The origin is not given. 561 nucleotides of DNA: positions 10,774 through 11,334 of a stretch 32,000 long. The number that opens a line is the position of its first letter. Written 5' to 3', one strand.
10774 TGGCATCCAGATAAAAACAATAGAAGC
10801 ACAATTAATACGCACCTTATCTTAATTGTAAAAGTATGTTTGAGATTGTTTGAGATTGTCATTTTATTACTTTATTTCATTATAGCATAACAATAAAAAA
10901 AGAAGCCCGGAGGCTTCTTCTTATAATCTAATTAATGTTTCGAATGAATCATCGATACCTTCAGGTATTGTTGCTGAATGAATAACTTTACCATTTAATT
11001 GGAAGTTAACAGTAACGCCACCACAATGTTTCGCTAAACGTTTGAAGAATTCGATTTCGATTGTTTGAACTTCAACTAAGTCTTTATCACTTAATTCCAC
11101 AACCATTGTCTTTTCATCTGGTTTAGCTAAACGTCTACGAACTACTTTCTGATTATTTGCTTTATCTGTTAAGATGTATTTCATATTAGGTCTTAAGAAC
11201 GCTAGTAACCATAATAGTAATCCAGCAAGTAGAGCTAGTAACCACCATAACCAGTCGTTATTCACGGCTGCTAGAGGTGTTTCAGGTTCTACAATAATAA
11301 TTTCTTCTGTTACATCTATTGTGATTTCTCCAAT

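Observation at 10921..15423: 1500-aa cadherin-like repeat adhesin anchored by a C-terminal TM helix instead of a wall-sorting signal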

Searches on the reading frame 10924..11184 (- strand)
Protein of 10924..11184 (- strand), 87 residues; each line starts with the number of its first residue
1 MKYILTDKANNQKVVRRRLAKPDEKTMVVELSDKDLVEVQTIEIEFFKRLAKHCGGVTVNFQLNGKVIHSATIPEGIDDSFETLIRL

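Call 34: search_protein_families(library=ncbifam, proteins=[window:10924-11184:-], max_evalue=0.1)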
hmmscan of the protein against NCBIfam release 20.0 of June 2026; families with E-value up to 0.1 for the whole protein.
window:10924-11184:- (87 aa): 0 families

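Call 39: search_protein_representatives(alignment_id=A2)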
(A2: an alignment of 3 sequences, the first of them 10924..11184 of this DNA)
Query: 3 sequences, 87 profile positions. Proteins with E-value up to 0.001 (for the whole library): 20; up to 1e-10: 14; up to 1e-30: 9. The best 20 are listed.
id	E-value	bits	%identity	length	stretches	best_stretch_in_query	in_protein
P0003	2.2e-49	181.6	-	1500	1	1-87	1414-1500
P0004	7.3e-49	179.9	-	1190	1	1-87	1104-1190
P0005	7.7e-49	179.9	-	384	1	1-87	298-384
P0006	9.3e-49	179.6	-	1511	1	1-87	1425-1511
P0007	1.4e-48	179.0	-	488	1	1-87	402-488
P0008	2.5e-48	178.2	-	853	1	1-87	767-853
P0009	1.2e-47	176.1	-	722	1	1-87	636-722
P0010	2.8e-46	171.6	-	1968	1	1-87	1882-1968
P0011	3.0e-41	155.5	-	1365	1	1-87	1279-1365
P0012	2.2e-21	91.8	-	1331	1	2-87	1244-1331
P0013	1.4e-19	86.1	-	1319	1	1-87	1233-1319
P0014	1.8e-17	79.3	-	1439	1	1-87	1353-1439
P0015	5.1e-17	77.8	-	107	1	1-86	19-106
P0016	3.8e-16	75.1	-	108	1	1-87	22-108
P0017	4.8e-08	49.1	-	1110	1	1-85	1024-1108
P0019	3.4e-06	43.1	-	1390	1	1-85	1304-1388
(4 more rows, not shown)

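Call 40: predict_structure(alignment_id=A2)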
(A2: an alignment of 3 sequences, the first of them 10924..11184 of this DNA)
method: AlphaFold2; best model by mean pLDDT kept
length: 87 residues; sequences in the alignment: 3
mean_pLDDT: 61.8   pTM: 0.52
mean pLDDT of the five models: 61.8, 60.7, 59.0, 59.0, 56.5
residues with pLDDT >= 90: 0; 70-90: 25; 50-70: 45; < 50: 17
segments of 3 or more residues with pLDDT < 50: 7-19
pLDDT, mean of each block of 10 residues (from residue 1): 48 45 64 61 59 67 79 70 64
secondary structure, 60 per line:
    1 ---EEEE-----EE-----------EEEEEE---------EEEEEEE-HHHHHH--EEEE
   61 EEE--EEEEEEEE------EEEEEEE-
elements in order: E4-7 E26-31 E41-47 H49-54 E57-63 E66-73 E80-86

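Call 54: fold_search(model_id=the predicted structure, library=pdb)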
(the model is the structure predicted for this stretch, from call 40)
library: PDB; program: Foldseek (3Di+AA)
matches with E <= 10: 225; with E <= 0.001: 0
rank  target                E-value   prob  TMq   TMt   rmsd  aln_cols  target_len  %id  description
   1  4gok_C                1.8e-01  0.28  0.40  0.26   7.5        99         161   10  The Crystal structure of Arl2GppNHp in complex with UNC119a (released 2012-09-19)
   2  9nem_D                2.3e-01  0.21  0.40  0.25   7.5       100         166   13  Structure of Unc119-Farnesylated peptide complex (released 2025-09-03)
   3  7qjk_AAA              2.5e-01  0.25  0.40  0.27   7.8       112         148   12  Crystal structure of PDE6D in complex with Compound-2 (released 2022-01-26)
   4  5ml2                  2.6e-01  0.23  0.40  0.27   8.7       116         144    9  The crystal structure of PDE6D in complex with inhibitor-3 (released 2017-02-01)
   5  5t4x                  2.8e-01  0.16  0.37  0.25   8.8       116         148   10  CRYSTAL STRUCTURE OF PDE6D IN APO-STATE (released 2018-01-10)
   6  7umo_D                3.0e-01  0.20  0.39  0.24   7.5       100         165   13  Structure of Unc119-inhibitor complex. (released 2023-07-26)
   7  5x72                  3.2e-01  0.21  0.40  0.27   8.7       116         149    9  The crystal Structure PDE delta in complex with (rac)-p9 (released 2017-10-04)
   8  7qjk_BBB              3.6e-01  0.21  0.40  0.27   7.9       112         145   12  Crystal structure of PDE6D in complex with Compound-2 (released 2022-01-26)
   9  9nem_A                4.1e-01  0.23  0.43  0.26   7.2       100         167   10  Structure of Unc119-Farnesylated peptide complex (released 2025-09-03)
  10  3gqq_C                4.1e-01  0.21  0.41  0.25   7.3       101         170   10  Crystal structure of the human retinal protein 4 (unc-119 homolog A). Northeast Structural Genomics Consortium target  (released 2009-04-07)
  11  9gkg_E                4.4e-01  0.15  0.38  0.24   7.5       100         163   12  Crystal structure of UNC119 in complex with Squarunkin A (released 2025-01-15)
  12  9gkg_B                4.7e-01  0.20  0.41  0.26   7.3       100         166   10  Crystal structure of UNC119 in complex with Squarunkin A (released 2025-01-15)
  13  4jhp_B                5.3e-01  0.13  0.38  0.26   8.6       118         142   12  The crystal structure of the RPGR RCC1-like domain in complex with PDE6D (released 2013-04-17)
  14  5ml6                  5.3e-01  0.13  0.37  0.26   8.9       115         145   10  The crystal structure of PDE6D in complex to inhibitor-8 (released 2017-02-01)
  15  5ml8                  5.3e-01  0.12  0.36  0.25   8.3       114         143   11  The crystal structure of PDE6D in complex to inhibitor-4 (released 2017-02-01)
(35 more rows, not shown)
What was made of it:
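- Tried and rejected: It was poor (pLDDT 62) and its Foldseek hits were meaningless (calls 40, 54).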

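Call 64: search_protein_families(library=pfam, proteins=[P0017, P0012, P0019], max_evalue=1)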
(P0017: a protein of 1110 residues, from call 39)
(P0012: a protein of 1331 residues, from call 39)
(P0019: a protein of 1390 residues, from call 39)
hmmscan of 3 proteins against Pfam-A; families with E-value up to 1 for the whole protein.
P0017 (1110 aa): 14 families
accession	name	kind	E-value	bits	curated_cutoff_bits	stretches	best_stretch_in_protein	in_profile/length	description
PF17803.7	Cadherin_4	-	1e-84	279.5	25.1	6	515-580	1-71/71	Bacterial cadherin-like domain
PF17963.7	Big_9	-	1.4e-83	276.3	23.6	6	897-984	1-88/89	Bacterial Ig domain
PF17892.7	Cadherin_5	-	1.4e-52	176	26.5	6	798-887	2-97/98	Cadherin-like domain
PF16184.11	Cadherin_3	-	1.2e-19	70.6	25.5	4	646-703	34-106/106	Cadherin-like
PF13519.12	VWA_2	-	6.6e-17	62.5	27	1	82-186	1-106/107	von Willebrand factor type A domain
PF00092.34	VWA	-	7.1e-14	52.8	23.8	1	81-193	1-119/174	von Willebrand factor type A domain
PF21426.3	GBS104-like_Ig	-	8.4e-09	36.7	26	1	338-430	2-111/112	Tip pilin GBS104-like, Ig-like domain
PF05762.20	VWA_CoxE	-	0.00038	20.4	26.4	1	77-188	54-161/222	VWA domain containing CoxE-like protein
PF25106.1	VWA_4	-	0.0022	18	27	1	82-158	2-78/169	von Willebrand factor A domain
PF18175.6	HU-CCDC81_bac_2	-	0.011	16.1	35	0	562-592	39-70/70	CCDC81-like prokaryotic HU domain 2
PF23509.1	MSMEG_3727_PQQ-assoc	-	0.063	13.1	27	1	882-955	44-117/152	MSMEG_3727, PQQ-associated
PF04213.18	HtaA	-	0.18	12.8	24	1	548-671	30-148/164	Htaa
PF01882.25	DUF58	-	0.29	10.7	23.4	1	80-188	36-145/216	Protein of unknown function DUF58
PF18675.7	HepII_C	-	0.34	11.4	26.1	0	835-876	43-84/88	Heparinase II C-terminal domain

P0012 (1331 aa): 6 families
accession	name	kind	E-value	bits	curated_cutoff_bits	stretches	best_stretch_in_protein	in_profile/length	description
PF17963.7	Big_9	-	2.5e-224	727.4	23.6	11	419-507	1-89/89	Bacterial Ig domain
PF17892.7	Cadherin_5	-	1.3e-188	612.2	26.5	11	419-509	2-98/98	Cadherin-like domain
PF17803.7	Cadherin_4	-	6.2e-186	603.8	25.1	11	410-476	2-71/71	Bacterial cadherin-like domain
PF19076.6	CshA_repeat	-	2.6e-15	57.4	27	3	429-506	24-101/103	Surface adhesin CshA repetitive domain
PF16184.11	Cadherin_3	-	0.00016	22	25.5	0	747-794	58-105/106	Cadherin-like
PF22036.2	MoaF_like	-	0.047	14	27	0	194-226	17-49/94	MoaF-like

P0019 (1390 aa): 7 families
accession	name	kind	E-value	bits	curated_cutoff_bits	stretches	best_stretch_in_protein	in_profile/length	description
PF17803.7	Cadherin_4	-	1.1e-167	545.3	25.1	11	804-869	1-71/71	Bacterial cadherin-like domain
PF17963.7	Big_9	-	1.3e-158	516.8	23.6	11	263-350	1-89/89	Bacterial Ig domain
PF17892.7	Cadherin_5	-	4.1e-70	232.2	26.5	11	1177-1267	1-97/98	Cadherin-like domain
PF16184.11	Cadherin_3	-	6.6e-49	164.7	25.5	10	776-810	72-106/106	Cadherin-like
PF18675.7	HepII_C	-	0.0022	18.4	26.1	1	1207-1255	36-83/88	Heparinase II C-terminal domain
PF20000.4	fvmX2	-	0.041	13.8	27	0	686-720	60-94/261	FtsH ternary system domain X2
PF06880.16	DUF1262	-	0.047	14.5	27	0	891-935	50-94/100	Protein of unknown function (DUF1262)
